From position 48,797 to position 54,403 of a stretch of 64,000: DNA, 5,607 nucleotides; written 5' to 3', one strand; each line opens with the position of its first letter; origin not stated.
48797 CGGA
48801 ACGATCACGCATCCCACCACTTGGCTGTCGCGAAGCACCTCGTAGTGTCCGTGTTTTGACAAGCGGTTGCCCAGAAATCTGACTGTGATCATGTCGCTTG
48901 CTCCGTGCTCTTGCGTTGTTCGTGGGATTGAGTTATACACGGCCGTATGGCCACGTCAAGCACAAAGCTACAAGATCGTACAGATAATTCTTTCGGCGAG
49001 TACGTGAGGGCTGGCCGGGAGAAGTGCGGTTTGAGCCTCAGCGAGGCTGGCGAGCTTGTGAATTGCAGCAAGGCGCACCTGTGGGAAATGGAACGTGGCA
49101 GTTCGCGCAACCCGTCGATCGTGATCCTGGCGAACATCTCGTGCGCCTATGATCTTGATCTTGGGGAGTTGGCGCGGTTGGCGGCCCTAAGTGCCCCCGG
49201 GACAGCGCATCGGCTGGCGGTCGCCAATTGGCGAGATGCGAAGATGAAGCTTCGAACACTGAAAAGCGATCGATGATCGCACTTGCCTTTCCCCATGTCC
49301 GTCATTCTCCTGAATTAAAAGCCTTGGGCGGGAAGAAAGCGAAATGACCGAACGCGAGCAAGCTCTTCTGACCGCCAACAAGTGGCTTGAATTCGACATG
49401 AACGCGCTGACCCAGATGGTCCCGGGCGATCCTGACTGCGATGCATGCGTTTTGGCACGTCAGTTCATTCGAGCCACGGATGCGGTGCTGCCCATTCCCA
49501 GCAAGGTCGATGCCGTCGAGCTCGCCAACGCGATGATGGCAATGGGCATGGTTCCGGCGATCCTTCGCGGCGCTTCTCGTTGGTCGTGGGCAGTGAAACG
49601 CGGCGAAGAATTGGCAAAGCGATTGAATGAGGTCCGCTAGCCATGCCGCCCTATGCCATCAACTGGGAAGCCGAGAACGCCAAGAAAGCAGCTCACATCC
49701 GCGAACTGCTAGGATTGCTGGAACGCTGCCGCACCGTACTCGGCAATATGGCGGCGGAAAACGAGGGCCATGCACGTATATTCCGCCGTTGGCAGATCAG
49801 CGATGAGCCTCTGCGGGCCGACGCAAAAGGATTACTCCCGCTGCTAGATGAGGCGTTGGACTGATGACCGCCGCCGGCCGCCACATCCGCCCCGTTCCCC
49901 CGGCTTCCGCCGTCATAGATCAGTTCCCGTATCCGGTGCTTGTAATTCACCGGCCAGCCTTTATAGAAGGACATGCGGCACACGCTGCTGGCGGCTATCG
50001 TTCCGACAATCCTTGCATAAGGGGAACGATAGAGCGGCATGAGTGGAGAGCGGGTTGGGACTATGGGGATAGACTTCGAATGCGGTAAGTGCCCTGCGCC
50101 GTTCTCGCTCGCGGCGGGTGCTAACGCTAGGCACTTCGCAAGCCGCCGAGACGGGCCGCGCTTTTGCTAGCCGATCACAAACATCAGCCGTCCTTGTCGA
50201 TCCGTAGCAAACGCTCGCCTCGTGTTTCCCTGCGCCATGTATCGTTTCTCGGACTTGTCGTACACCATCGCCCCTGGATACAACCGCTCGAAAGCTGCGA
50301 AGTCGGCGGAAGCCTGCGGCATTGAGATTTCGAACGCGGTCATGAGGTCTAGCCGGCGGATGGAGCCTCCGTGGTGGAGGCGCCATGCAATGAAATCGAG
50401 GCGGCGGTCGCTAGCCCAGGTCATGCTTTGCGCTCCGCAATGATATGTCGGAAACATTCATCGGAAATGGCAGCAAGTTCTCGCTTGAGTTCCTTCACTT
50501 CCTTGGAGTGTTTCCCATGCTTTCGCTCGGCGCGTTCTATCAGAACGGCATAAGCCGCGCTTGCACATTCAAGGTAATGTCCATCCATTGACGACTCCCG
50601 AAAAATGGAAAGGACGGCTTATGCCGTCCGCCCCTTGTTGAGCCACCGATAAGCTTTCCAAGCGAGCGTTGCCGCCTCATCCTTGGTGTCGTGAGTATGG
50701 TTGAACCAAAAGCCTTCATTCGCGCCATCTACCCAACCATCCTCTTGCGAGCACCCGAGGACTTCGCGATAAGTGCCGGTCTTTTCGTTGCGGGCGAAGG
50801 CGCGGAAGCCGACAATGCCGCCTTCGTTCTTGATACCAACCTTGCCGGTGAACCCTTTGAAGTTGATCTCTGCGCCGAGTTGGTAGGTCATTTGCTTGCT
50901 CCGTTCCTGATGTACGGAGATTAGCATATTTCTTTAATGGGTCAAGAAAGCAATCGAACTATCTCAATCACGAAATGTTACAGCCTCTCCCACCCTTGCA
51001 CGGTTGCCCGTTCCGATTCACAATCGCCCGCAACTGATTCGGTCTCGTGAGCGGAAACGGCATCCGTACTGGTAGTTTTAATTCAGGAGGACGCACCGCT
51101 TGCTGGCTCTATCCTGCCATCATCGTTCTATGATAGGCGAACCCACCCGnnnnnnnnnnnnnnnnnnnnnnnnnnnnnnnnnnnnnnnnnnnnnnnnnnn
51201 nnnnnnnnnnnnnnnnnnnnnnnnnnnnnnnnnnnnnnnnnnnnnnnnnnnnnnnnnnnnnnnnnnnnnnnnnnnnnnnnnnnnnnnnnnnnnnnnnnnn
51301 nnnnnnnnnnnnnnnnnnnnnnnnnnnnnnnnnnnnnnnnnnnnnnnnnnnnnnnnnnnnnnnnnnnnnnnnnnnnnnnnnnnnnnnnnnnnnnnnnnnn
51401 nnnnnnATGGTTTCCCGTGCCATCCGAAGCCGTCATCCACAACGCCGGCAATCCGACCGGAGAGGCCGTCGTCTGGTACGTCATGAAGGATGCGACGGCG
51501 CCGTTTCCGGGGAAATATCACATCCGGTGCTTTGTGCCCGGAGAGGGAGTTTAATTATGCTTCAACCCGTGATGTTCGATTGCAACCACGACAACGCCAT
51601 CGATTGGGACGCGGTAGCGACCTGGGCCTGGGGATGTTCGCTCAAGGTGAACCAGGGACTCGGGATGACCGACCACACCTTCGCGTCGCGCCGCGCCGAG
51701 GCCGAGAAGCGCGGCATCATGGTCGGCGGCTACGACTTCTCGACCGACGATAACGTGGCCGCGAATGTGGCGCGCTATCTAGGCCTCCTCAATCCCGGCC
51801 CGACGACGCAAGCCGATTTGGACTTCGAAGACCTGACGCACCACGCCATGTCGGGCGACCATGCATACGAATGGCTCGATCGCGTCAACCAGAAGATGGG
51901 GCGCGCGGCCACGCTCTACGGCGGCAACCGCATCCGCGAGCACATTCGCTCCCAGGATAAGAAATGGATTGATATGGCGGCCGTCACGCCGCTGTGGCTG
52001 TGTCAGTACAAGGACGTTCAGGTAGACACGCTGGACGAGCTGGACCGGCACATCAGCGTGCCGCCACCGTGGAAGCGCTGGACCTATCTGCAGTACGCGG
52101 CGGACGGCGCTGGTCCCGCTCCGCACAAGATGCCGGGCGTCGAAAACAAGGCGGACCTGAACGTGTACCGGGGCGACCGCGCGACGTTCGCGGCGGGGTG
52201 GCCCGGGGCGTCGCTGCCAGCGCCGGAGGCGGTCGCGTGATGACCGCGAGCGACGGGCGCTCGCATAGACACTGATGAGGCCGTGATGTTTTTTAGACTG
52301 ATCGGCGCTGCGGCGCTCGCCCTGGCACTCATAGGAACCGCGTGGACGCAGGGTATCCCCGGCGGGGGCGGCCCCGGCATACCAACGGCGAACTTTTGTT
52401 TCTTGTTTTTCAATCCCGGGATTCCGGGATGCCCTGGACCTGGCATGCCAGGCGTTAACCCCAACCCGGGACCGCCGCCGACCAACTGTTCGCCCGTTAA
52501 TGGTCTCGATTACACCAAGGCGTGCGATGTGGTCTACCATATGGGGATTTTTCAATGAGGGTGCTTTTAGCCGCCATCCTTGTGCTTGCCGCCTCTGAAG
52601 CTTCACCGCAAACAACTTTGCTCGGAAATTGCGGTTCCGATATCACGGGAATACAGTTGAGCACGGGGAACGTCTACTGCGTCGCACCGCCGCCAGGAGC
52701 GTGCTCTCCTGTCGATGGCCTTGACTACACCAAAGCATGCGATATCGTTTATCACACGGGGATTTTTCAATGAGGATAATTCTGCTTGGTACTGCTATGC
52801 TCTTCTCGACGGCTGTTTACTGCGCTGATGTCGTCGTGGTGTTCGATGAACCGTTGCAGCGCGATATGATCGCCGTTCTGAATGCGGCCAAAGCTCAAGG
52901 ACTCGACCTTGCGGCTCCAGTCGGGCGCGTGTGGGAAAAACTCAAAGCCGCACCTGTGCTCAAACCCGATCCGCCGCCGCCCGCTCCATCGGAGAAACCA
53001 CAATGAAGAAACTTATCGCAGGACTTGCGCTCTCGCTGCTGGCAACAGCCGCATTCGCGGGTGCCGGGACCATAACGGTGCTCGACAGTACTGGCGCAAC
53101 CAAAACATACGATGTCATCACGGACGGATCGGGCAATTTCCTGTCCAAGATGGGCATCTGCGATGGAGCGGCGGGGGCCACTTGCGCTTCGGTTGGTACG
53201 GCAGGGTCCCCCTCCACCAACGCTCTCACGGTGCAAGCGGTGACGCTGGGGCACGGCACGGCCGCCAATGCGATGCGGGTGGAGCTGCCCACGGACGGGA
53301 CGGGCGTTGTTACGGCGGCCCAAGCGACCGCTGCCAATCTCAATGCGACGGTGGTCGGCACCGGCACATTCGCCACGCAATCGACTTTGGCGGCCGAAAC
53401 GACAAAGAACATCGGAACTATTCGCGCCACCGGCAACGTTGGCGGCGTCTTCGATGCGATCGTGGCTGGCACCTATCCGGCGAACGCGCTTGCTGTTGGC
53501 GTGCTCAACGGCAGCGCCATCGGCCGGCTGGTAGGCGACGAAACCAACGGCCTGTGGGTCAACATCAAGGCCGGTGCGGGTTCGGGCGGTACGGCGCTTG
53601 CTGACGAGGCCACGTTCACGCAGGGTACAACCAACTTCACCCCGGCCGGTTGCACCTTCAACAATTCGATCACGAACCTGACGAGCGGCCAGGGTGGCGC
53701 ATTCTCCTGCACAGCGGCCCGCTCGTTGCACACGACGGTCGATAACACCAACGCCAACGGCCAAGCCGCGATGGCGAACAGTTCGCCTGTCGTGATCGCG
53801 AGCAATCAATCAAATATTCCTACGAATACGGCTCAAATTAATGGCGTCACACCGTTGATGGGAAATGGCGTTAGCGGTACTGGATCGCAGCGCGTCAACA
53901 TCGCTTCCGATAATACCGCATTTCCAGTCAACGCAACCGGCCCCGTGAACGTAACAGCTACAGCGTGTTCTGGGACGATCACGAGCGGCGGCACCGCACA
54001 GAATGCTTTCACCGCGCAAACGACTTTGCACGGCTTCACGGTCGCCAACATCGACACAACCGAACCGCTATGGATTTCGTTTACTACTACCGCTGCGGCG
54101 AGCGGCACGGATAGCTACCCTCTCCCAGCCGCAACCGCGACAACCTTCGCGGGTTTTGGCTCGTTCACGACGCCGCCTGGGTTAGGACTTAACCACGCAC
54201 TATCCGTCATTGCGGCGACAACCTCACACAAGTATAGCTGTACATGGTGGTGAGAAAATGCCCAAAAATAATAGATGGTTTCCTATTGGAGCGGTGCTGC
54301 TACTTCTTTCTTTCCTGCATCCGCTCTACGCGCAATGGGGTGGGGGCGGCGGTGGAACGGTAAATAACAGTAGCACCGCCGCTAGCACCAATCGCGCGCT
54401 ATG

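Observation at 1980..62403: Bipartite element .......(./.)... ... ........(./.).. recurs nine times, always pointing toward the next gene or module start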

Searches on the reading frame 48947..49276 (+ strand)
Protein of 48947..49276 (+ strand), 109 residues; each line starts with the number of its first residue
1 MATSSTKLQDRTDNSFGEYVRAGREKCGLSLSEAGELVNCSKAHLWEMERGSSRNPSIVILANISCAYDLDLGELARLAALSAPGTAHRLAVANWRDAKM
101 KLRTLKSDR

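Call 23: search_protein_families(library=phrogs, proteins=[window:48947-49276:+], max_evalue=0.01)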
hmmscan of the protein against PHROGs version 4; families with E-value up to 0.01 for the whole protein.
window:48947-49276:+ (109 aa): 5 families
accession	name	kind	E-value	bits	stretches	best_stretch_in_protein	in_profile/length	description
phrog_5823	-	transcription regulation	1.1e-05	25.8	1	13-107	4-99/404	transcriptional regulator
phrog_8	-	transcription regulation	0.00013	22.6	1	14-75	160-215/346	transcriptional regulator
phrog_3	-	transcription regulation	0.00068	20.5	1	10-74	83-144/430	transcriptional repressor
phrog_2328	-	transcription regulation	0.0014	19.4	1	2-72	4-71/128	transcriptional repressor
phrog_32768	-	unknown function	0.0017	18.1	1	14-70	8-64/446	-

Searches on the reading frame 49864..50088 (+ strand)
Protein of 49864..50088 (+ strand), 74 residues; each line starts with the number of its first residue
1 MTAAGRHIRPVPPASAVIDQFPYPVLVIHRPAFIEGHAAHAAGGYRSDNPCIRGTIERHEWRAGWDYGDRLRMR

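Call 37: search_protein_families(library=pfam, proteins=[window:49864-50088:+], max_evalue=0.05)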
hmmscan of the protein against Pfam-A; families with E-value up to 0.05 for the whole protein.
window:49864-50088:+ (74 aa): 1 family
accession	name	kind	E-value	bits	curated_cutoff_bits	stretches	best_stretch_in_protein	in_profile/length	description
PF04957.18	RMF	-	0.00042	20.8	27.9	1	31-68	11-48/53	Ribosome modulation factor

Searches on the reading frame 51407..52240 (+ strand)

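Call 12: search_protein_families(library=phrogs, proteins=[window:51407-52240:+], max_evalue=0.001)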
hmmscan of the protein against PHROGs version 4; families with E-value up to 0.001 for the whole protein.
window:51407-52240:+ (277 aa): 2 families
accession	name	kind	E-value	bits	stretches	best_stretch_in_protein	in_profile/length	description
phrog_291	-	lysis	1.4e-09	38.2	1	61-258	121-309/509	endolysin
phrog_6219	-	lysis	6.2e-06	27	1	60-257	9-189/326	endolysin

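Call 13: search_protein_families(library=pfam, proteins=[window:51407-52240:+], max_evalue=0.001)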
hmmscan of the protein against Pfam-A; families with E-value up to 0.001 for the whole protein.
window:51407-52240:+ (277 aa): 1 family
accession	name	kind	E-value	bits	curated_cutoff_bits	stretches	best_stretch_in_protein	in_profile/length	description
PF01183.26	Glyco_hydro_25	-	2.1e-10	41.6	27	1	60-234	5-175/180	Glycosyl hydrolases family 25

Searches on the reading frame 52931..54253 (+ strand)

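Call 22: search_protein_families(library=pfam, proteins=[window:52931-54253:+], max_evalue=0.01)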
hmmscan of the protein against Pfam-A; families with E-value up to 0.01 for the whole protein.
window:52931-54253:+ (440 aa): 0 families

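Call 24: search_protein_families(library=phrogs, proteins=[window:52931-54253:+], max_evalue=0.01)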
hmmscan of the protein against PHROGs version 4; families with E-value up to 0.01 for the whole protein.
window:52931-54253:+ (440 aa): 1 family
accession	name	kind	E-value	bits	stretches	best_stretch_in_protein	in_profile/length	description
phrog_22789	-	unknown function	0.00026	22.4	1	345-438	17-98/100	-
